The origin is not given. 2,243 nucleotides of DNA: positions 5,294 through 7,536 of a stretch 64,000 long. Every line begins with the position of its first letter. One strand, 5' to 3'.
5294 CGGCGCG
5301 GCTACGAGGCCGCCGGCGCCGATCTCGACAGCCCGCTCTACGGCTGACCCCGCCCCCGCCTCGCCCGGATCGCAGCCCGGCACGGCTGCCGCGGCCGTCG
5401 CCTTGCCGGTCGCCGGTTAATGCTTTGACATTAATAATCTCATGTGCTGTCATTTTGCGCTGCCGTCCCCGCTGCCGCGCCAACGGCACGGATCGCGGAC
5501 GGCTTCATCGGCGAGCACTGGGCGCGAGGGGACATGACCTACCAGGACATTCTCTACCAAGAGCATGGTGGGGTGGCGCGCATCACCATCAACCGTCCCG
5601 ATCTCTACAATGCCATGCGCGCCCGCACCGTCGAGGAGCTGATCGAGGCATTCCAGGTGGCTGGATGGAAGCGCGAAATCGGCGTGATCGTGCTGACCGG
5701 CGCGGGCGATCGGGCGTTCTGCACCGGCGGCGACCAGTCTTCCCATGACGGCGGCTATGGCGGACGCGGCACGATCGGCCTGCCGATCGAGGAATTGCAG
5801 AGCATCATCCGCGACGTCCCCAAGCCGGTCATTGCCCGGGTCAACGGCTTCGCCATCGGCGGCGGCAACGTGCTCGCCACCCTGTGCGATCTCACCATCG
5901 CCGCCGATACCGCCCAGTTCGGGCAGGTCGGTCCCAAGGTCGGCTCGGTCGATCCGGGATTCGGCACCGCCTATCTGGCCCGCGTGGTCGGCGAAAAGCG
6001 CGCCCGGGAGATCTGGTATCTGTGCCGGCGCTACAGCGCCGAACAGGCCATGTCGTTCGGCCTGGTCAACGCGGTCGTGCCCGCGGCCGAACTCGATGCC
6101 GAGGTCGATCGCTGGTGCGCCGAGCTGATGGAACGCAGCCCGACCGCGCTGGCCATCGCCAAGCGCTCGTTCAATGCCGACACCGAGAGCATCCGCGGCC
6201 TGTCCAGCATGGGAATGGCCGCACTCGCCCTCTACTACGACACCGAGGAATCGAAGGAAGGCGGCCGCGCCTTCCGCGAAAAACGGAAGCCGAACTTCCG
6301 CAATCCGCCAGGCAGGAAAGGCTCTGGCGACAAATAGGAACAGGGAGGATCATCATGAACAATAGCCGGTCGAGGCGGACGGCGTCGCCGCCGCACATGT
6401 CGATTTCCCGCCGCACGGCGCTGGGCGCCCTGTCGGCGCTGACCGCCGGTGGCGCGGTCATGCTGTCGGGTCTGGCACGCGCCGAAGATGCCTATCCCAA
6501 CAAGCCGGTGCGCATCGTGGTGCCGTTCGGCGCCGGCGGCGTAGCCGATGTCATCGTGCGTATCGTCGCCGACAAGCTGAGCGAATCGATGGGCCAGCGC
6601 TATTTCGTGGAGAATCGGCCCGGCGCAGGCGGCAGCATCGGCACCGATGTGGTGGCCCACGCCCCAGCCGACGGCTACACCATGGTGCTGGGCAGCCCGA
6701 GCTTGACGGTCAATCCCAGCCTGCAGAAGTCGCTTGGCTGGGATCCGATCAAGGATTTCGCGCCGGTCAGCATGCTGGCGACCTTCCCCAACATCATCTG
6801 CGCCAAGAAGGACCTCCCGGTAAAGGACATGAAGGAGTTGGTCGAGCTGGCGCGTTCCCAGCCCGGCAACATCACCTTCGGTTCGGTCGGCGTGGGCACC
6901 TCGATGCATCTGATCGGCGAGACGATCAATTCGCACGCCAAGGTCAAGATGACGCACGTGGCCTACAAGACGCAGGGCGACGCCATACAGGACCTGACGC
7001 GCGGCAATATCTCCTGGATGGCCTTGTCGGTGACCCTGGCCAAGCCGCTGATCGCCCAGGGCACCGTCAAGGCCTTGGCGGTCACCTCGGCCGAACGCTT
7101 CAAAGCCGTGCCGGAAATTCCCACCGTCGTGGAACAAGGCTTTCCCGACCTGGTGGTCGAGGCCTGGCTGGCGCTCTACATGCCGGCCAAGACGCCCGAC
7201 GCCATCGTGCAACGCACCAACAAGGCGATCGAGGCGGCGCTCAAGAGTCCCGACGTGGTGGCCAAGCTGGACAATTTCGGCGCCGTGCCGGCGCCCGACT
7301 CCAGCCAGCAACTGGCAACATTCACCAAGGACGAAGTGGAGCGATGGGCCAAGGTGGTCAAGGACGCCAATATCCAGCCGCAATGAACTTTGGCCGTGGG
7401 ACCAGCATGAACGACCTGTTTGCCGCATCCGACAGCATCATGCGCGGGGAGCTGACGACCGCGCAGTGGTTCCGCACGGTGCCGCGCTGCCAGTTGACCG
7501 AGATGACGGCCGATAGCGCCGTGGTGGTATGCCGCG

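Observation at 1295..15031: BadI-centred alicyclic-acid catabolic cluster built from non-orthologous parts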

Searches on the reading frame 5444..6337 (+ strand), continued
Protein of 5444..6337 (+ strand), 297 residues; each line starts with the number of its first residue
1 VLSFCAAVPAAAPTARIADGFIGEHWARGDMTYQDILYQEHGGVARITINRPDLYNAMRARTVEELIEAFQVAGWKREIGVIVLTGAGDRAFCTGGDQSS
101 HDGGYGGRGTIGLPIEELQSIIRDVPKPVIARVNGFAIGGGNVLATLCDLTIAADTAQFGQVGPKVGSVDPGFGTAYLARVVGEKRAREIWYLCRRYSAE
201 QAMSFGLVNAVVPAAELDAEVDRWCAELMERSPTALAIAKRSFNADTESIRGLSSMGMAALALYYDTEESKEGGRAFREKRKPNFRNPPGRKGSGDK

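Call 18: search_solved_structures(query=window:5534-6337:+, max_evalue=1e-20, show_alignments=2)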
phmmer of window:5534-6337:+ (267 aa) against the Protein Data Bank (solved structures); distinct sequences matched with E-value up to 1e-20: 77 (the best 60 are shown).
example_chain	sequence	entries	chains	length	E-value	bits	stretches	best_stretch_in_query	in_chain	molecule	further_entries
2iex_A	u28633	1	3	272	3.5e-94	318.2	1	2-259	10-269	Dihydroxynapthoic acid synthetase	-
2uzf_A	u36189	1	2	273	2.8e-90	305.5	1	3-257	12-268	NAPHTHOATE SYNTHASE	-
4els_A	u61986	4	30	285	4.4e-84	285.1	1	3-256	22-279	1,4-Dihydroxy-2-naphthoyl-CoA synthase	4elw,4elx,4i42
3t88_A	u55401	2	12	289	4.6e-84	285.1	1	3-256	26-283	1,4-Dihydroxy-2-naphthoyl-CoA synthase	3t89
3h02_A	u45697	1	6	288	9.9e-83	280.7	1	3-256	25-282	Naphthoate synthase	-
4eml_A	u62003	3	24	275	5e-82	278.4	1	3-259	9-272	Naphthoate synthase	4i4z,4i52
6ojm_A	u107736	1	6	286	4.1e-62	213.1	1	2-256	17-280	1,4-dihydroxy-2-naphthoyl-CoA synthase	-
1q51_A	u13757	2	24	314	6.6e-49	169.8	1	5-256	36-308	menB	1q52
3t8a_A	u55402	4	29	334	8.3e-49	169.5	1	5-256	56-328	1,4-Dihydroxy-2-naphthoyl-CoA synthase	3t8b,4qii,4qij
1rjm_A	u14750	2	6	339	8.8e-49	169.4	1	5-256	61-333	MenB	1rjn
5zai_A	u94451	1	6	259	1.2e-41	146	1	3-256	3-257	3-hydroxypropionyl-coenzyme A dehydratase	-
6lvp_A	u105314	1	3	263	3.6e-36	128.1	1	5-256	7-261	Enoyl-CoA hydratase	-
9qwv_A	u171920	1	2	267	7.5e-36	127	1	6-257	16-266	Enoyl-CoA hydratase, mitochondrial, putative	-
5z7r_A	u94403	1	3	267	2.3e-35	125.4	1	4-257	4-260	Short-chain-enoyl-CoA hydratase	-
7eum_C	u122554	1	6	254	1.2e-34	123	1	12-223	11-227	Enoyl-CoA hydratase/isomerase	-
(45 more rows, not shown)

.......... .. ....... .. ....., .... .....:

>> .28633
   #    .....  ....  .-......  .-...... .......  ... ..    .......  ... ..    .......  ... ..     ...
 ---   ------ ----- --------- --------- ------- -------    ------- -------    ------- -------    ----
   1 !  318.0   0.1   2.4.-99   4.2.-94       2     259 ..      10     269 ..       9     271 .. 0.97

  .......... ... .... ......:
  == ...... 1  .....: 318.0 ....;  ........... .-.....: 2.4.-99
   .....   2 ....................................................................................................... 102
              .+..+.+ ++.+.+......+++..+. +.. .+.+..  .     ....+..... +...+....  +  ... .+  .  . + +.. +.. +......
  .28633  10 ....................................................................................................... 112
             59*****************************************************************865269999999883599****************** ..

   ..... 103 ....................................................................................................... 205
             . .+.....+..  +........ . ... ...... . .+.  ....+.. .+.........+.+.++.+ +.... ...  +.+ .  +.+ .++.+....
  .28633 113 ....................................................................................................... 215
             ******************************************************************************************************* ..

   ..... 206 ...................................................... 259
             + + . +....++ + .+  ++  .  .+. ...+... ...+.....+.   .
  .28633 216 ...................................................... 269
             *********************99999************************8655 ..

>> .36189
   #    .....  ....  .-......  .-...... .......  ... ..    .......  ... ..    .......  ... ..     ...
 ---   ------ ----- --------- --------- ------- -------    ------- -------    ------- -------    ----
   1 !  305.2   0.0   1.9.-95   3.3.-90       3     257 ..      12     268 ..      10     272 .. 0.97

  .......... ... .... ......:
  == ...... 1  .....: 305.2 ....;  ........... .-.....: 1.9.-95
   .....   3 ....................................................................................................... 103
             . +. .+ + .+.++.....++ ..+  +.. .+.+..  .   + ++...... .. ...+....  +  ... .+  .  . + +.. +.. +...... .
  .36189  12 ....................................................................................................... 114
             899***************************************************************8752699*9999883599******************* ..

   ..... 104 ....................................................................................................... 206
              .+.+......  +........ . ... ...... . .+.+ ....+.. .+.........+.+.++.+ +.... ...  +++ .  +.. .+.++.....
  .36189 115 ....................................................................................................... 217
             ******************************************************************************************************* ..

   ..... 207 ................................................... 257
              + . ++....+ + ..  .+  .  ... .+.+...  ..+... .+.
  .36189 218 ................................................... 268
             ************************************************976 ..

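Call 39: search_protein_families(library=ncbifam, proteins=[window:5534-6337:+, P0002, P0012, L036:10001-10771:+, L054:10001-10768:+, L069:1607-2383:+, L007:10001-10771:+, L045:10001-10786:+, L058:10001-10768:+, L023:10001-10771:+], max_evalue=1e-90)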
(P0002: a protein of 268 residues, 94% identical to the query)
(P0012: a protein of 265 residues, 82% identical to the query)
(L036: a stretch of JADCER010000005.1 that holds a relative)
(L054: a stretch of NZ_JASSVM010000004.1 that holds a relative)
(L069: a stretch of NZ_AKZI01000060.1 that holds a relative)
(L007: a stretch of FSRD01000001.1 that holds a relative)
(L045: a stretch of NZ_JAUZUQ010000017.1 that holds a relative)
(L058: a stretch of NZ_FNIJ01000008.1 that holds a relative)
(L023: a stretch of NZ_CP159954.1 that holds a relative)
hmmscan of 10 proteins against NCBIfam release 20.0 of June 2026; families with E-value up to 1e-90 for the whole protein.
window:5534-6337:+ (267 aa): 3 families
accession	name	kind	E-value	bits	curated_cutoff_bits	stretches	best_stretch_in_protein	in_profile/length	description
TIGR03210.1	badI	equivalog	3.5e-137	455.8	467.6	1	3-257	1-255/256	2-ketocyclohexanecarboxyl-CoA hydrolase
NF005637.0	PRK07396.1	equivalog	9.1e-104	346.7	380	1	2-257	11-268/273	1,4-dihydroxy-2-naphthoyl-CoA synthase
TIGR01929.1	menB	equivalog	3.8e-94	315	342.7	1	3-256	1-257/259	1,4-dihydroxy-2-naphthoyl-CoA synthase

P0002 (268 aa): 3 families
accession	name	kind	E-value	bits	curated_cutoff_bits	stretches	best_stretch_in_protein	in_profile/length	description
TIGR03210.1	badI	equivalog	2.7e-139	462.7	467.6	1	3-257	1-255/256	2-ketocyclohexanecarboxyl-CoA hydrolase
NF005637.0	PRK07396.1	equivalog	3.3e-105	351.4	380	1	2-257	11-268/273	1,4-dihydroxy-2-naphthoyl-CoA synthase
TIGR01929.1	menB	equivalog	2.5e-95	319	342.7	1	3-256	1-257/259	1,4-dihydroxy-2-naphthoyl-CoA synthase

P0012 (265 aa): 3 families
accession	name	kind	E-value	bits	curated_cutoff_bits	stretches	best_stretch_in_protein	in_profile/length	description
TIGR03210.1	badI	equivalog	1.9e-141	469.7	467.6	1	3-258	1-255/256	2-ketocyclohexanecarboxyl-CoA hydrolase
NF005637.0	PRK07396.1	equivalog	1e-103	346.5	380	1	2-260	11-270/273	1,4-dihydroxy-2-naphthoyl-CoA synthase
TIGR01929.1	menB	equivalog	1.2e-96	323.2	342.7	1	3-258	1-258/259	1,4-dihydroxy-2-naphthoyl-CoA synthase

L036:10001-10771:+ (257 aa): 3 families
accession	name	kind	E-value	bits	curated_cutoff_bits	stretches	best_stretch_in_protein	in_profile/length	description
TIGR03210.1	badI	equivalog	1.1e-149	496.7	467.6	1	3-257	1-255/256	2-ketocyclohexanecarboxyl-CoA hydrolase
NF005637.0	PRK07396.1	equivalog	5.1e-107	357.3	380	1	2-257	11-268/273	1,4-dihydroxy-2-naphthoyl-CoA synthase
TIGR01929.1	menB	equivalog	2.5e-101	338.6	342.7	1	3-257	1-258/259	1,4-dihydroxy-2-naphthoyl-CoA synthase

L054:10001-10768:+ (256 aa): 3 families
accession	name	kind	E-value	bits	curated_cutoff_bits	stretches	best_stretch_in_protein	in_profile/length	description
TIGR03210.1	badI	equivalog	2.5e-137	456.3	467.6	1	3-256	1-254/256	2-ketocyclohexanecarboxyl-CoA hydrolase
NF005637.0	PRK07396.1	equivalog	2e-109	365.2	380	1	2-255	11-266/273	1,4-dihydroxy-2-naphthoyl-CoA synthase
TIGR01929.1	menB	equivalog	3.3e-98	328.4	342.7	1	3-255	1-256/259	1,4-dihydroxy-2-naphthoyl-CoA synthase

L069:1607-2383:+ (259 aa): 3 families
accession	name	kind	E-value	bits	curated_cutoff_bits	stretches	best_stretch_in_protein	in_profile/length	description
TIGR03210.1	badI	equivalog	2.6e-154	511.9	467.6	1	1-255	1-255/256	2-ketocyclohexanecarboxyl-CoA hydrolase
NF005637.0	PRK07396.1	equivalog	2e-103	345.5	380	1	1-258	12-271/273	1,4-dihydroxy-2-naphthoyl-CoA synthase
TIGR01929.1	menB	equivalog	1.4e-96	323.1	342.7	1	1-255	1-258/259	1,4-dihydroxy-2-naphthoyl-CoA synthase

L007:10001-10771:+ (257 aa): 3 families
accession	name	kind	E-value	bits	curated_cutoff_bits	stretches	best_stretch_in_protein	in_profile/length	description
TIGR03210.1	badI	equivalog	5.5e-142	471.5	467.6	1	2-257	1-255/256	2-ketocyclohexanecarboxyl-CoA hydrolase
NF005637.0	PRK07396.1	equivalog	1e-102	343.2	380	1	2-257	12-268/273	1,4-dihydroxy-2-naphthoyl-CoA synthase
TIGR01929.1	menB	equivalog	2.5e-95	318.9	342.7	1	2-257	1-258/259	1,4-dihydroxy-2-naphthoyl-CoA synthase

L045:10001-10786:+ (262 aa): 3 families
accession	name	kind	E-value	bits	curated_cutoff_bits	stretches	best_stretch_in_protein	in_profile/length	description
TIGR03210.1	badI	equivalog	1e-141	470.6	467.6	1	2-255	1-254/256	2-ketocyclohexanecarboxyl-CoA hydrolase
NF005637.0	PRK07396.1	equivalog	2.1e-106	355.3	380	1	2-255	12-267/273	1,4-dihydroxy-2-naphthoyl-CoA synthase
TIGR01929.1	menB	equivalog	1.7e-95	319.5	342.7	1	2-254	1-256/259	1,4-dihydroxy-2-naphthoyl-CoA synthase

L058:10001-10768:+ (256 aa): 3 families
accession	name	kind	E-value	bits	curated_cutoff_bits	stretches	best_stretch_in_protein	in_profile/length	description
TIGR03210.1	badI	equivalog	1.3e-140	467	467.6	1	3-256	1-254/256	2-ketocyclohexanecarboxyl-CoA hydrolase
NF005637.0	PRK07396.1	equivalog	6.7e-109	363.5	380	1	2-255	11-266/273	1,4-dihydroxy-2-naphthoyl-CoA synthase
TIGR01929.1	menB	equivalog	1.3e-97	326.4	342.7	1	3-255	1-256/259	1,4-dihydroxy-2-naphthoyl-CoA synthase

L023:10001-10771:+ (257 aa): 3 families
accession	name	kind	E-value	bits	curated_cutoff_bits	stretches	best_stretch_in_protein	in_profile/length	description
TIGR03210.1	badI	equivalog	4.4e-149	494.8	467.6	1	3-257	1-255/256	2-ketocyclohexanecarboxyl-CoA hydrolase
NF005637.0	PRK07396.1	equivalog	2.5e-107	358.4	380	1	2-257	11-268/273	1,4-dihydroxy-2-naphthoyl-CoA synthase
TIGR01929.1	menB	equivalog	1e-97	326.8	342.7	1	3-257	1-258/259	1,4-dihydroxy-2-naphthoyl-CoA synthase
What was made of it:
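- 5534..6337 (+): BadI-clade crotonase (2-ketocyclohexanecarboxyl-CoA hydrolase type), first gene of a tight badI-tctC-mbl operon. MenB models give 315-347 bits, below their cut-offs (call 39).
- On BadI (2-ketocyclohexanecarboxyl-CoA hydrolase, TIGR03210): Homologues in canonical badH-badI-ACAD context score 456-512, so the window protein is inside their range (call 39). It scores 109 bits or more higher on the BadI model than on the MenB models (call 39).
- On MenB (1,4-dihydroxy-2-naphthoyl-CoA synthase): 346.7 against 380 and 315 against 342.7 (call 39).
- BadI scores just under the NCBIfam equivalog cut-off (call 39). It scores 109 bits or more higher on the BadI model than on any MenB model, and below all MenB cut-offs (call 39).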

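Call 41: find_encoding_contigs(protein=P0012, flank=8000, max_places=1)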
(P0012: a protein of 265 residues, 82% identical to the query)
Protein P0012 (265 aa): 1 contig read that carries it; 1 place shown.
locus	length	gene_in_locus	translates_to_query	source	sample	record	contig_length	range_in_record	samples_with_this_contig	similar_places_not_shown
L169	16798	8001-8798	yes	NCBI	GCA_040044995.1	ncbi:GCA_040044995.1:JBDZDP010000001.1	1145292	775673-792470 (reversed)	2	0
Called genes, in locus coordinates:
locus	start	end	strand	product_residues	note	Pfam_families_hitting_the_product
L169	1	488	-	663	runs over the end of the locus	PF02653:BPD_transp_2, PF00005:ABC_tran, PF13304:AAA_21 (faint), PF12399:BCA_ABC_TP_C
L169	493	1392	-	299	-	PF02653:BPD_transp_2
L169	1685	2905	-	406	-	PF13433:Peripla_BP_5, PF13458:Peripla_BP_6, PF01094:ANF_receptor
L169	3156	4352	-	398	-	PF13433:Peripla_BP_5, PF13458:Peripla_BP_6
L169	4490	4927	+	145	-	PF01575:MaoC_dehydratas, PF13452:FAS1_DH_region (weak), PF13279:4HBT_2 (weak), PF03061:4HBT (weak)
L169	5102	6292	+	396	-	PF02771:Acyl-CoA_dh_N, PF02770:Acyl-CoA_dh_M, PF00441:Acyl-CoA_dh_1, PF08028:Acyl-CoA_dh_2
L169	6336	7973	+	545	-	PF00501:AMP-binding, PF13193:AMP-binding_C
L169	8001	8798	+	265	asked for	PF00378:ECH_1, PF16113:ECH_2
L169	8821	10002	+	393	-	PF02771:Acyl-CoA_dh_N, PF02770:Acyl-CoA_dh_M, PF00441:Acyl-CoA_dh_1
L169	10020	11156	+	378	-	PF02771:Acyl-CoA_dh_N, PF02770:Acyl-CoA_dh_M, PF00441:Acyl-CoA_dh_1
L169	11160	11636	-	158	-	PF01047:MarR, PF12802:MarR_2, PF13463:HTH_27 (weak)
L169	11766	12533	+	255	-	PF00106:adh_short, PF08659:KR, PF01370:Epimerase (weak), PF13561:adh_short_C2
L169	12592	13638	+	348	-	PF08240:ADH_N, PF00107:ADH_zinc_N, PF13602:ADH_zinc_N_2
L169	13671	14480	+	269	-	PF00378:ECH_1, PF16113:ECH_2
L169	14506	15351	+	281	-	PF00378:ECH_1, PF16113:ECH_2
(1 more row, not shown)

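Call 42: find_encoding_contigs(protein=P0007, flank=8000, max_places=1)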
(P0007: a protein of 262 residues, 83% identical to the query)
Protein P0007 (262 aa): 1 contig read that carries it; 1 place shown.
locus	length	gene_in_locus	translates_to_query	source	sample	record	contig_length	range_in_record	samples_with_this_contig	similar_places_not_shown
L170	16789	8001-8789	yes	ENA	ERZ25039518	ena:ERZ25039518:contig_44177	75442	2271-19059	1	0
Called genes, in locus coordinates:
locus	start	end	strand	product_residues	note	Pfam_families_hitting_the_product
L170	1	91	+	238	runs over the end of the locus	-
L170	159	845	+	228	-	-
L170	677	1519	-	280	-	PF01557:FAA_hydrolase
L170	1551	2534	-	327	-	PF00175:NAD_binding_1 (faint), PF00111:Fer2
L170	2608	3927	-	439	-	PF00355:Rieske, PF19301:LigXa_C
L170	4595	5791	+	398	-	PF13458:Peripla_BP_6, PF01094:ANF_receptor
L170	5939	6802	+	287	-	PF03328:HpcH_HpaI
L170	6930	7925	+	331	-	PF00248:Aldo_ket_red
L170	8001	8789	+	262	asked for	PF00378:ECH_1, PF16113:ECH_2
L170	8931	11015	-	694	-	PF00724:Oxidored_FMN, PF00070:Pyr_redox (faint), PF03486:HI0933_like (weak), PF07992:Pyr_redox_2, PF12831:FAD_oxidored (weak), PF13450:NAD_binding_8 (weak)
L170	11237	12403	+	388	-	PF02771:Acyl-CoA_dh_N, PF02770:Acyl-CoA_dh_M, PF00441:Acyl-CoA_dh_1, PF08028:Acyl-CoA_dh_2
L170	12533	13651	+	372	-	PF02515:CoA_transf_3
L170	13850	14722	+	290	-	PF00378:ECH_1, PF16113:ECH_2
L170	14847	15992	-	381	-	PF02771:Acyl-CoA_dh_N, PF02770:Acyl-CoA_dh_M, PF00441:Acyl-CoA_dh_1, PF22924:ACOX_C_alpha1 (faint), PF08028:Acyl-CoA_dh_2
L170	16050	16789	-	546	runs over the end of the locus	PF00501:AMP-binding, PF13193:AMP-binding_C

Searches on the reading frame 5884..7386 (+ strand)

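Call 5: search_protein_families(library=pfam, proteins=[window:5884-7386:+])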
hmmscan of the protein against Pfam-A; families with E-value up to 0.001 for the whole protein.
window:5884-7386:+ (500 aa): 1 family
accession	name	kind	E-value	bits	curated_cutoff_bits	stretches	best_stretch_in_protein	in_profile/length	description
PF03401.19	TctC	-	2.2e-71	241.1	27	1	224-496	1-273/274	Tripartite tricarboxylate transporter family receptor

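Call 7: search_protein_families(library=ncbifam, proteins=[window:5884-7386:+], max_evalue=0.00001)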
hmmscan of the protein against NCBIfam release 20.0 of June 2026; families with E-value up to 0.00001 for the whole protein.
window:5884-7386:+ (500 aa): 0 families

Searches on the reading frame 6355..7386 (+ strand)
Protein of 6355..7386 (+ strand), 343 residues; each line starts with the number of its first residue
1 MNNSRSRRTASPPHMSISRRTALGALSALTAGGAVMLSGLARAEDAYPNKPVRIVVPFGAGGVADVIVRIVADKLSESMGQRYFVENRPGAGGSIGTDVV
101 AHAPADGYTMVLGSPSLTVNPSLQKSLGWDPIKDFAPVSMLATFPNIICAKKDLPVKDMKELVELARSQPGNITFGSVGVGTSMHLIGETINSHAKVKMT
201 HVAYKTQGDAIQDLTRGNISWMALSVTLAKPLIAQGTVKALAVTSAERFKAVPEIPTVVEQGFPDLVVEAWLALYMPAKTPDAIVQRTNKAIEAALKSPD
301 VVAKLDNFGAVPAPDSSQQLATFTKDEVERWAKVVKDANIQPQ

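Call 45: search_solved_structures(query=window:6355-7386:+, max_evalue=1e-10)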
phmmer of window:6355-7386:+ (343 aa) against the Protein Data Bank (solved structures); distinct sequences matched with E-value up to 1e-10: 11.
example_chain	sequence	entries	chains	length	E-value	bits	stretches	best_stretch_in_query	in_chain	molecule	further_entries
5oei_A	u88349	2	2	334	3.2e-60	207.7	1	46-342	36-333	Uncharacterized protein family UPF0065:Tat pathway signal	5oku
2dvz_A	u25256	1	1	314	5e-60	207.1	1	44-341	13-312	Putative exported protein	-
2qpq_A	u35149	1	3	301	1.1e-58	202.7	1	46-338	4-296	protein Bug27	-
8hka_A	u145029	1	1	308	7.8e-55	190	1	51-341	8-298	Periplasmic terephthalate binding protein (TBP)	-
8hk9_D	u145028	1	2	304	9.2e-55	189.8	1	52-341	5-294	Periplasmic terephthalate binding protein (TBP)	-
8hkb_A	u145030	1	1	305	6e-54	187.1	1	51-341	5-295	Periplasmic terephthalate binding protein (TBP)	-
7ndr_A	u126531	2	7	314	8.9e-54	186.5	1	48-341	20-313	Tripartite tricarboxylate transporter substrate binding protein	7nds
2f5x_A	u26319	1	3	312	1.5e-52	182.5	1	46-343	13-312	BugD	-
6hke_A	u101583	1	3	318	3.7e-52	181.2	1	47-337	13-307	Possible TctC subunit of the Tripartite Tricarboxylate Transport(TTT) Family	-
25hk_A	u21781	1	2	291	3e-33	119.1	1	46-300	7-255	Tripartite tricarboxylate transporter substrate binding protein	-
4x9t_A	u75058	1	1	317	4.7e-28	102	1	44-291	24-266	Uncharacterized protein UPF0065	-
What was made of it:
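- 6355..7386 (+): TctC periplasmic binding protein with a Tat-type leader (SRRTAL). The PDB relatives AdpC, Bug27 and TphC all score about 180-208 bits, so there is no ligand call (call 45).
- The top PDB relative of TctC is the adipate-binding AdpC (5oei), although only marginally (call 45). TctC is equally distant from binders of unrelated ligands (call 45).
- Tried and rejected: All score about 180-208 bits, so there is no discrimination (call 45).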
